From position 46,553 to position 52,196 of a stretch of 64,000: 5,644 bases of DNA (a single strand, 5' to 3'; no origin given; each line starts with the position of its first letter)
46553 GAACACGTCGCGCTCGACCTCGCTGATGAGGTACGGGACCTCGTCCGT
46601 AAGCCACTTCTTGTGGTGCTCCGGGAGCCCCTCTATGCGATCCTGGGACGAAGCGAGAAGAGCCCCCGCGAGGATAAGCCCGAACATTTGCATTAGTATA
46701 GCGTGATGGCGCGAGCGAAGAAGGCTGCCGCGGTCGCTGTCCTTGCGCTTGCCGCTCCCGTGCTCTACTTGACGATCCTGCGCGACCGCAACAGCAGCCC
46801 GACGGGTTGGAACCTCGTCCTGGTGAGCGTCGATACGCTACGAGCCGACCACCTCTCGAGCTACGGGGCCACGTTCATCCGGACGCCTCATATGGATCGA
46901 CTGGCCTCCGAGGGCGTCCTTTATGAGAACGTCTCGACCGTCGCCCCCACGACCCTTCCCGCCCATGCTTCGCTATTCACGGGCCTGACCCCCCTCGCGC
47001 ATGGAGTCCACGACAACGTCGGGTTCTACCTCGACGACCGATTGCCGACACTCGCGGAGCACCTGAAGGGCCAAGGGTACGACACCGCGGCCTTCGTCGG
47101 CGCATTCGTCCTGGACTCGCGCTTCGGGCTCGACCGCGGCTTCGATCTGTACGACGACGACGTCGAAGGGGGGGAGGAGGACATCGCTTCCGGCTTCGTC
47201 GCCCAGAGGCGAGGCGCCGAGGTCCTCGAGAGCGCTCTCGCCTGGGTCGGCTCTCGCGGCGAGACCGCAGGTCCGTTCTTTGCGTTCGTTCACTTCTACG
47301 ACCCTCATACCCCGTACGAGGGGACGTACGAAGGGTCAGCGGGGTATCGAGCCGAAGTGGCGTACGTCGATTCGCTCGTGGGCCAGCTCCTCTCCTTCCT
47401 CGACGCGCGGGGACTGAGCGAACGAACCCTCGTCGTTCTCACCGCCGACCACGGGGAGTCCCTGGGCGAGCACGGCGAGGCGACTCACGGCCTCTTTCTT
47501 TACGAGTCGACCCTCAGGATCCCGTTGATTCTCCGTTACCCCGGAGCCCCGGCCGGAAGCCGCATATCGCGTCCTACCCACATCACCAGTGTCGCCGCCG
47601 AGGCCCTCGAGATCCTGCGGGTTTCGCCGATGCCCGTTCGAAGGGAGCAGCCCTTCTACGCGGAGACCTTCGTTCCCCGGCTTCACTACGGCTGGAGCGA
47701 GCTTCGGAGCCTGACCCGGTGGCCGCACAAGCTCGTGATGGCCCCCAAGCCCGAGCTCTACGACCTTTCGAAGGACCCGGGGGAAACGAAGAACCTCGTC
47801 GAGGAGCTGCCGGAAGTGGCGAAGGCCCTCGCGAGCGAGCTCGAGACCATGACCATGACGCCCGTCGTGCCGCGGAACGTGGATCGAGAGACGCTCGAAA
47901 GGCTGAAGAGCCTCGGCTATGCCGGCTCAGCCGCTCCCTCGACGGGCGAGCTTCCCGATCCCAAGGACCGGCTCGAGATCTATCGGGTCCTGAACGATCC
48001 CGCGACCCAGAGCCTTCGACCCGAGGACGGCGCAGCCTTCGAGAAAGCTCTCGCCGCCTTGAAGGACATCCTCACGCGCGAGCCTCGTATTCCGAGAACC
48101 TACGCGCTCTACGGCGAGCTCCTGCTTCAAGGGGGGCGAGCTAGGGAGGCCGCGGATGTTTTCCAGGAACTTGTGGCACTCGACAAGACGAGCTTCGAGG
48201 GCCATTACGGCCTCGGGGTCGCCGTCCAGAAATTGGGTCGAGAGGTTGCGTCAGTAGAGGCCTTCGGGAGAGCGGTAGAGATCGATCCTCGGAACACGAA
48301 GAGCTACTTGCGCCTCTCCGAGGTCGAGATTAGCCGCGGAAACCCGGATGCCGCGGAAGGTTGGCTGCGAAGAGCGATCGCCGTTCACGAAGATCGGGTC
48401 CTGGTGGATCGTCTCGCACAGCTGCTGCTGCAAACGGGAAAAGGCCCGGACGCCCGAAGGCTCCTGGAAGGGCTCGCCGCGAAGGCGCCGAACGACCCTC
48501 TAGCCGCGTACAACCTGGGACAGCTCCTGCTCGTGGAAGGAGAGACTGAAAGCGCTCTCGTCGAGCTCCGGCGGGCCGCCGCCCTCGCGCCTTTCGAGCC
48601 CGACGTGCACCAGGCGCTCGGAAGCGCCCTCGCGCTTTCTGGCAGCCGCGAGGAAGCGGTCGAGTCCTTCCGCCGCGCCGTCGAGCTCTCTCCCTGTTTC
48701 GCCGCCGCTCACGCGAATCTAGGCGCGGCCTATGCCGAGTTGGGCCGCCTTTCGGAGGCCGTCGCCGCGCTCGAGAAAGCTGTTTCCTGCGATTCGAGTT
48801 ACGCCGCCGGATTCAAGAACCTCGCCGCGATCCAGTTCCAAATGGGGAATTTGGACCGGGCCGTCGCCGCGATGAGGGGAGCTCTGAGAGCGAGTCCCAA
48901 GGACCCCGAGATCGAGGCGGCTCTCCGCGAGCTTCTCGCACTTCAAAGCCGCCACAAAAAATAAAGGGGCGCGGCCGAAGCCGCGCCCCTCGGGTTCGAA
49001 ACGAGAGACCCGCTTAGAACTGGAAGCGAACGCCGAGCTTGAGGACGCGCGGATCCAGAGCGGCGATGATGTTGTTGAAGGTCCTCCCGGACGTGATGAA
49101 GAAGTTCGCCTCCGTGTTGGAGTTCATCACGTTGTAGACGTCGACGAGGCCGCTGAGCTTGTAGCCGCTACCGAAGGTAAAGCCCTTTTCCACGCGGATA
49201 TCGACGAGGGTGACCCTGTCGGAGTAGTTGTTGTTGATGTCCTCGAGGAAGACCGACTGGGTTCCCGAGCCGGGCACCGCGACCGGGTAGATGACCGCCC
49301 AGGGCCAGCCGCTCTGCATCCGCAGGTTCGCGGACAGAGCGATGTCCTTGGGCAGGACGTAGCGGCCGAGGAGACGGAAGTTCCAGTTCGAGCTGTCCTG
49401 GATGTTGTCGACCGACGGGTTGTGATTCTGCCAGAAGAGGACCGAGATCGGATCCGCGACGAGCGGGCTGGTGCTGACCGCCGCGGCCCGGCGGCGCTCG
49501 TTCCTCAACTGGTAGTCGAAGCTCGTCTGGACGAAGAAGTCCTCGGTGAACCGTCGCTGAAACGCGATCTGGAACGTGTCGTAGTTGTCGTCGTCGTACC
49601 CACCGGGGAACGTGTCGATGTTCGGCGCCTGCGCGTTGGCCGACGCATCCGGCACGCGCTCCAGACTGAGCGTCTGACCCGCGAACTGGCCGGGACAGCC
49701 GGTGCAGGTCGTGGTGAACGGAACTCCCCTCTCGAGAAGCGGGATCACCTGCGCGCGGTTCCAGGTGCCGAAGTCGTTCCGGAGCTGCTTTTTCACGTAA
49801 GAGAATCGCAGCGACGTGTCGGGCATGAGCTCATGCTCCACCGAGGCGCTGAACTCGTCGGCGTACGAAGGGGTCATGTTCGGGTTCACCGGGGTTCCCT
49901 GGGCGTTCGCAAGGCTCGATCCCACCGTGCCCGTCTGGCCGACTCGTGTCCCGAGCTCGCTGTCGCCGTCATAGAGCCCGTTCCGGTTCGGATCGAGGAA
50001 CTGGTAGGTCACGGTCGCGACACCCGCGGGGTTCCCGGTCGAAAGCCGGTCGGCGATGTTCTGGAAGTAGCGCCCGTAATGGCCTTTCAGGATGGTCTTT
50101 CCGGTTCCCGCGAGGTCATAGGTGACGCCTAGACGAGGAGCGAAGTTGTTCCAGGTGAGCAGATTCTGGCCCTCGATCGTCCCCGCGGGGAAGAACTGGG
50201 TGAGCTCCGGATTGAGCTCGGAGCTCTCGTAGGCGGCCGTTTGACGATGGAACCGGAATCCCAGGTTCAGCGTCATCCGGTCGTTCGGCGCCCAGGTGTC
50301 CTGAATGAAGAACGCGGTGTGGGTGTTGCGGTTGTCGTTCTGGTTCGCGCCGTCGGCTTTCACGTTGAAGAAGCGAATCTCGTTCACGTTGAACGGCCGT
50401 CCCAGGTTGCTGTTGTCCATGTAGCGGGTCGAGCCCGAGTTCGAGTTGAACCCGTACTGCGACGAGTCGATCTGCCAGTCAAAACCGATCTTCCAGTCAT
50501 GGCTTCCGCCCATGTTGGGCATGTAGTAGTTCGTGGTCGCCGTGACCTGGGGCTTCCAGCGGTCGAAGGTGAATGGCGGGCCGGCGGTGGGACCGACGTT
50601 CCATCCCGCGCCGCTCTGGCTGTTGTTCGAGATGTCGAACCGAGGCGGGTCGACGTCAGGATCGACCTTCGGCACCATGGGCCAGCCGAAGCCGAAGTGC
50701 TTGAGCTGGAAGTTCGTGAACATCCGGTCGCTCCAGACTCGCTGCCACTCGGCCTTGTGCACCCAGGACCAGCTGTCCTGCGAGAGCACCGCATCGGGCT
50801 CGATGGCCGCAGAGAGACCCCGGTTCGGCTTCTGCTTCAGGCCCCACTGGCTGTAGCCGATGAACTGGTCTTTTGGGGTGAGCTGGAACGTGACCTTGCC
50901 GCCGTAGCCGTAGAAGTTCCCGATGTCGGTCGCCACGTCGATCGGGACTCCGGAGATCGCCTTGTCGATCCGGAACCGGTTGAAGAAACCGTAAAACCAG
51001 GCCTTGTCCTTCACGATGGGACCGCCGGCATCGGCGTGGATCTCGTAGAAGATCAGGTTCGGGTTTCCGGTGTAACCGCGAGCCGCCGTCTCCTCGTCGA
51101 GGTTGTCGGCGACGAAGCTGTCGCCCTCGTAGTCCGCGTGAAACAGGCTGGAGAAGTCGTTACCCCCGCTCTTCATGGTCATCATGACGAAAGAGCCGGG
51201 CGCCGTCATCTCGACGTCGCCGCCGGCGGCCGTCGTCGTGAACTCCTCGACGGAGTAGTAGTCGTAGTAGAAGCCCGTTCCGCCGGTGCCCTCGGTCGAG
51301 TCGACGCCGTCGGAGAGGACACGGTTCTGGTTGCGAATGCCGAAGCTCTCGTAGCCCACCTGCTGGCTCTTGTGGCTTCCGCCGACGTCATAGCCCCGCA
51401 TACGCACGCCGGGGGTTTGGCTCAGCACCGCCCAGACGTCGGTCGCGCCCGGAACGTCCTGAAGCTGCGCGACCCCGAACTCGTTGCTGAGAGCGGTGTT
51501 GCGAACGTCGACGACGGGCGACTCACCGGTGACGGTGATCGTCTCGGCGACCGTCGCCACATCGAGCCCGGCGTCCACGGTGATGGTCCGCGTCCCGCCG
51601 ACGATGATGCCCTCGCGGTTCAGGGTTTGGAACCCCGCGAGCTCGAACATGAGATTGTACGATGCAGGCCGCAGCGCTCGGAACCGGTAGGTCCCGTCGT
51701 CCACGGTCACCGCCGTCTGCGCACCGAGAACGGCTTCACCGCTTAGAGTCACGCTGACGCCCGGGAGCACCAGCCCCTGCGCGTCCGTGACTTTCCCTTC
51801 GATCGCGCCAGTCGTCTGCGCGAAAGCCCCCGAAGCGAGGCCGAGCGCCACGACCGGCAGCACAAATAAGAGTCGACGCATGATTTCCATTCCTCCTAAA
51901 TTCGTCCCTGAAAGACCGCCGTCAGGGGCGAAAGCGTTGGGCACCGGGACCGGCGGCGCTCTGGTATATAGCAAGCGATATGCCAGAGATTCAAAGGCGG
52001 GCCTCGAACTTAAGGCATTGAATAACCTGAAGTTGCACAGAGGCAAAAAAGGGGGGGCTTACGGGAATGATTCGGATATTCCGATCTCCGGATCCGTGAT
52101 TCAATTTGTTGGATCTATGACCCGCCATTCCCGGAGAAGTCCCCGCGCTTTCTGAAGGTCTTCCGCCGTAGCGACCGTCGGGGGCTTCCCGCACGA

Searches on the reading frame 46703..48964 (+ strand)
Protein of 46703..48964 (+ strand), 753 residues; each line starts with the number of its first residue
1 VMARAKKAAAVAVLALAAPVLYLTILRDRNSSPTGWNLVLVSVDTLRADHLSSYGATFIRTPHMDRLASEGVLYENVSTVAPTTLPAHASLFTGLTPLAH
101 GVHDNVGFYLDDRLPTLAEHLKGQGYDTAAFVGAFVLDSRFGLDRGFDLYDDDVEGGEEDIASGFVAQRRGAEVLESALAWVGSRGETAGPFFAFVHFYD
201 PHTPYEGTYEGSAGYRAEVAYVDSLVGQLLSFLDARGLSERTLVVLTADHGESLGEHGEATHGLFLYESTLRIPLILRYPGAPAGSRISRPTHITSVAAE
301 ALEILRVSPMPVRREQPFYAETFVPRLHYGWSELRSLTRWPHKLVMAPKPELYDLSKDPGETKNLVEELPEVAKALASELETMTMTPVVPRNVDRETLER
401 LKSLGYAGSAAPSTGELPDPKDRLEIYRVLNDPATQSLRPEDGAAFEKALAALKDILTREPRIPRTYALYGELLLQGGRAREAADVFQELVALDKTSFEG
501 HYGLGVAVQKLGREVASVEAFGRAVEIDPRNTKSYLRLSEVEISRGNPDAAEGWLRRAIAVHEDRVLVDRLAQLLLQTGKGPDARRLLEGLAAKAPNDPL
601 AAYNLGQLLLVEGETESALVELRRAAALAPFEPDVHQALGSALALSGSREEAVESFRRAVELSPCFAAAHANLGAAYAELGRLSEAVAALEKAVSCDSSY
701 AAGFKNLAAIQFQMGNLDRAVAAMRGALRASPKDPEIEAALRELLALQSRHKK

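Call 67: search_protein_families(library=pfam, proteins=[window:46703-48964:+], max_evalue=0.00001)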
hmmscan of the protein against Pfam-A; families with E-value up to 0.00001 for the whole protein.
window:46703-48964:+ (753 aa): 19 families
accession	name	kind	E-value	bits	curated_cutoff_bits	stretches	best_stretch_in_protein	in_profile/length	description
PF00884.28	Sulfatase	-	3.2e-36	125.6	25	1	37-304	2-298/301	Sulfatase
PF07719.23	TPR_2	-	1.3e-29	100.3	27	0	667-697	1-31/34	Tetratricopeptide repeat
PF14559.12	TPR_19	-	2.2e-28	98.8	25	1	575-639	1-65/68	Tetratricopeptide repeat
PF13414.12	TPR_11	-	2.2e-28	98.1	26.8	1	640-681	1-42/42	TPR repeat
PF13432.12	TPR_16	-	2.6e-25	88.9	32.7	2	571-633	3-65/65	Tetratricopeptide repeat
PF13428.12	TPR_14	-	5.3e-25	85.8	23.5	0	567-608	3-44/44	Tetratricopeptide repeat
PF13181.12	TPR_8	-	2.9e-24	83.5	25.7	0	668-696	2-30/34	Tetratricopeptide repeat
PF00515.34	TPR_1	-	9.7e-24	82.6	27.8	0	667-699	1-33/34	Tetratricopeptide repeat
PF13431.12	TPR_17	-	6e-23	79.6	24.4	0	656-687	2-33/34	Tetratricopeptide repeat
PF01663.27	Phosphodiest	-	3.3e-22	80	23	2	38-106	1-66/342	Type I phosphodiesterase / nucleotide pyrophosphatase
PF13424.12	TPR_12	-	6.5e-14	52.3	30.1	0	667-731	3-75/77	Tetratricopeptide repeat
PF23914.1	TPR_CcmH_CycH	-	4.8e-12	46.4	42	0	595-692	46-146/158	Cytochrome c-type biogenesis protein H TPR domain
PF07721.20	TPR_4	-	1.4e-08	35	27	0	667-691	1-25/26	Tetratricopeptide repeat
PF13176.12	TPR_7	-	1.7e-07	31.2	27.9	0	669-692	1-24/36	Tetratricopeptide repeat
PF13374.12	TPR_10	-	5e-07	30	27.5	0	671-695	6-30/42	Tetratricopeptide repeat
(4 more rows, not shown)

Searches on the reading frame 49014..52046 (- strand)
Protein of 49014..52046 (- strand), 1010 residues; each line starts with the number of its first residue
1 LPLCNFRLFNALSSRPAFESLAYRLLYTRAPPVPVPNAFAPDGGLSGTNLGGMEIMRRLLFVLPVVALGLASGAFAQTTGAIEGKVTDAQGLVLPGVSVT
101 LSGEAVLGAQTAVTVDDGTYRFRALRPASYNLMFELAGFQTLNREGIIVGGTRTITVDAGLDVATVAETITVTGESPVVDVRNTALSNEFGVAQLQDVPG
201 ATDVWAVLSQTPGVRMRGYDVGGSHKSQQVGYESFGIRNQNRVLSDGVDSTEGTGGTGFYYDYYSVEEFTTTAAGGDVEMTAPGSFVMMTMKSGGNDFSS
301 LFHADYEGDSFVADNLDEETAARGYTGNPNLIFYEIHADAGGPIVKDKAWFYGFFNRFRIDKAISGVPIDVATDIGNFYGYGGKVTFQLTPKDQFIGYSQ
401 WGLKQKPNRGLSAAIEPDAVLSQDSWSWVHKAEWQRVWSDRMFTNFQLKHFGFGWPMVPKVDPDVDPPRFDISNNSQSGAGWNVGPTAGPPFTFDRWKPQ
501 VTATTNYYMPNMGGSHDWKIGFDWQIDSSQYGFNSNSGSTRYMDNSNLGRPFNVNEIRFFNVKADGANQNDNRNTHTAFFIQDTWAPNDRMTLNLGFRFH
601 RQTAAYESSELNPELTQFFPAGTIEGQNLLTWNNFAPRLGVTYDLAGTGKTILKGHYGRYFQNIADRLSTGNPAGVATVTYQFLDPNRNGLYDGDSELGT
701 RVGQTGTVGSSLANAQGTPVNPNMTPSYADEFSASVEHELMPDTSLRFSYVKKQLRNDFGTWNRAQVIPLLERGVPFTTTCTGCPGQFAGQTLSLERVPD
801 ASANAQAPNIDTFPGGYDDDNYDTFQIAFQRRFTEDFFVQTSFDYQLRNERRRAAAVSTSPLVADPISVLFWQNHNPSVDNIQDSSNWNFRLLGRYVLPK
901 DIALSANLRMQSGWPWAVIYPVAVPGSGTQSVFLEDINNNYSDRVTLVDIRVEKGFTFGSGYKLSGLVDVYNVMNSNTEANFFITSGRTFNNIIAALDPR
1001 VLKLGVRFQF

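Call 67: search_protein_families(library=pfam, proteins=[window:49014-52046:-], max_evalue=0.00001)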
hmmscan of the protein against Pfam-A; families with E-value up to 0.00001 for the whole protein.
window:49014-52046:- (1010 aa): 3 families
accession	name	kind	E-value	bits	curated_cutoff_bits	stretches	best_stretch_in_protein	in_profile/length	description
PF25183.1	OMP_b-brl_4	-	8.8e-35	120.8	30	1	377-847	153-630/838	Outer membrane beta barrel domain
PF13620.12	CarboxypepD_reg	-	1.2e-13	51.6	32.3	1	82-159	2-79/82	Carboxypeptidase regulatory-like domain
PF00593.30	TonB_dep_Rec_b-barrel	-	6.2e-06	26.8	27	1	416-756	39-298/436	TonB dependent receptor-like, beta-barrel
